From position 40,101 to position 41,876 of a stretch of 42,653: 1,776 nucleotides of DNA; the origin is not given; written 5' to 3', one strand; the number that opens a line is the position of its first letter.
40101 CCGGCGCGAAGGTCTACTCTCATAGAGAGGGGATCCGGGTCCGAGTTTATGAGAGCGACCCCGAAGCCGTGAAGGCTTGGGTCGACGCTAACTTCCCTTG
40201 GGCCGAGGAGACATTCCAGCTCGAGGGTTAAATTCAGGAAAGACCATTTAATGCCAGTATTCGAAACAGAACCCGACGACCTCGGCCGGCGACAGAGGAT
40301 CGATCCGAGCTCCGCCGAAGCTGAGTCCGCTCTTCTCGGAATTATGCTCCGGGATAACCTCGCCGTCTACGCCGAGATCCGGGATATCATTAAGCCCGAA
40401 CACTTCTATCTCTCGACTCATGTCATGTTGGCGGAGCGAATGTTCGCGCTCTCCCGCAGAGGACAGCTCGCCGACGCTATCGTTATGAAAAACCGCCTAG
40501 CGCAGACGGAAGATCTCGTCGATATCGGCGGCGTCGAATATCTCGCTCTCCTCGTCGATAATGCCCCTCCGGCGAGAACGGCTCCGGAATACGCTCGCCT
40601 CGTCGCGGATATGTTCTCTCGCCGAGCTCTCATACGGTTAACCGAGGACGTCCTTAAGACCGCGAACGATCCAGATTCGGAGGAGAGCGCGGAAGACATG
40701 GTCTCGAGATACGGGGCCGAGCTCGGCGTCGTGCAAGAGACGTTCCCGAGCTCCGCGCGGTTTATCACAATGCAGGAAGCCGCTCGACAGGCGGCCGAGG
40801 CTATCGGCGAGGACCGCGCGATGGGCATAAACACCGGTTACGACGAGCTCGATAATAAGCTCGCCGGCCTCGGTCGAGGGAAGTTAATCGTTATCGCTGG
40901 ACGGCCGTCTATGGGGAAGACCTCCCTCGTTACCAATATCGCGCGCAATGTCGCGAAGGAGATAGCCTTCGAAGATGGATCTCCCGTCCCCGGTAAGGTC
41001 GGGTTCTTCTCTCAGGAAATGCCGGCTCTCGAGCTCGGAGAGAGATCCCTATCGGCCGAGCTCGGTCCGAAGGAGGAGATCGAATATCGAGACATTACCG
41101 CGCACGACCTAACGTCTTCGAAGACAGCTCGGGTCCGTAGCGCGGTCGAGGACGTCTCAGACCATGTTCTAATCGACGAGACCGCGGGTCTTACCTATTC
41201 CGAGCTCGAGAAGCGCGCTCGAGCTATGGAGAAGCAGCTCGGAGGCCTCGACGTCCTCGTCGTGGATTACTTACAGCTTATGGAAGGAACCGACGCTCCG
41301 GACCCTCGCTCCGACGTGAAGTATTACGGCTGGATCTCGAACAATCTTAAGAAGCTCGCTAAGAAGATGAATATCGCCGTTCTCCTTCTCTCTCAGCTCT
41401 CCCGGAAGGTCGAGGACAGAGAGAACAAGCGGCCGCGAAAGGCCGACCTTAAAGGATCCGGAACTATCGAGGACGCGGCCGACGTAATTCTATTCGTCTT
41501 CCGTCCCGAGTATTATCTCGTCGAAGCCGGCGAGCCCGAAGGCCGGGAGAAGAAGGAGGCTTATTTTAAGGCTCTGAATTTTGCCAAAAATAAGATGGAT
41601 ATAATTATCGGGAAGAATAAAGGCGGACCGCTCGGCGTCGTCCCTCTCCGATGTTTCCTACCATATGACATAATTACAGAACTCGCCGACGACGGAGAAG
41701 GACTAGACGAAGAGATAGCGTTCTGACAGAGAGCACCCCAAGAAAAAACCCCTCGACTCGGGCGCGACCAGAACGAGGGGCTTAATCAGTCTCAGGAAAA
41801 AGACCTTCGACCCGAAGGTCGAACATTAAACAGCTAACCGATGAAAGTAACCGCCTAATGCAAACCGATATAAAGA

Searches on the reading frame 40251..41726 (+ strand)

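Call 68: search_protein_families(library=phrogs, proteins=[window:40251-41726:+], max_evalue=0.00001)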
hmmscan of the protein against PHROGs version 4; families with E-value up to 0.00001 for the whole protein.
window:40251-41726:+ (491 aa): 8 families
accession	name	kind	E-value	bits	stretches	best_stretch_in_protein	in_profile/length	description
phrog_19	-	DNA, RNA and nucleotide metabolism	4.3e-84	284.5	1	15-467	154-567/621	DnaB-like replicative helicase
phrog_243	-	DNA, RNA and nucleotide metabolism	1.1e-36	127.2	1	191-464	18-254/273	DnaB-like replicative helicase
phrog_11530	-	unknown function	4.2e-32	112.5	1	305-465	5-145/184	-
phrog_239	-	DNA, RNA and nucleotide metabolism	4.3e-29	103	1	180-484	328-601/801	DNA primase/helicase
phrog_19347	-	unknown function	6.2e-10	40.3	1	400-468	1-69/79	-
phrog_5482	-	unknown function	8.1e-10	39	1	328-457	160-275/341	-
phrog_20000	-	unknown function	3.1e-08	34.8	1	19-126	26-131/132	-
phrog_3123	-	unknown function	5.4e-06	26.3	1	214-420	345-540/583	-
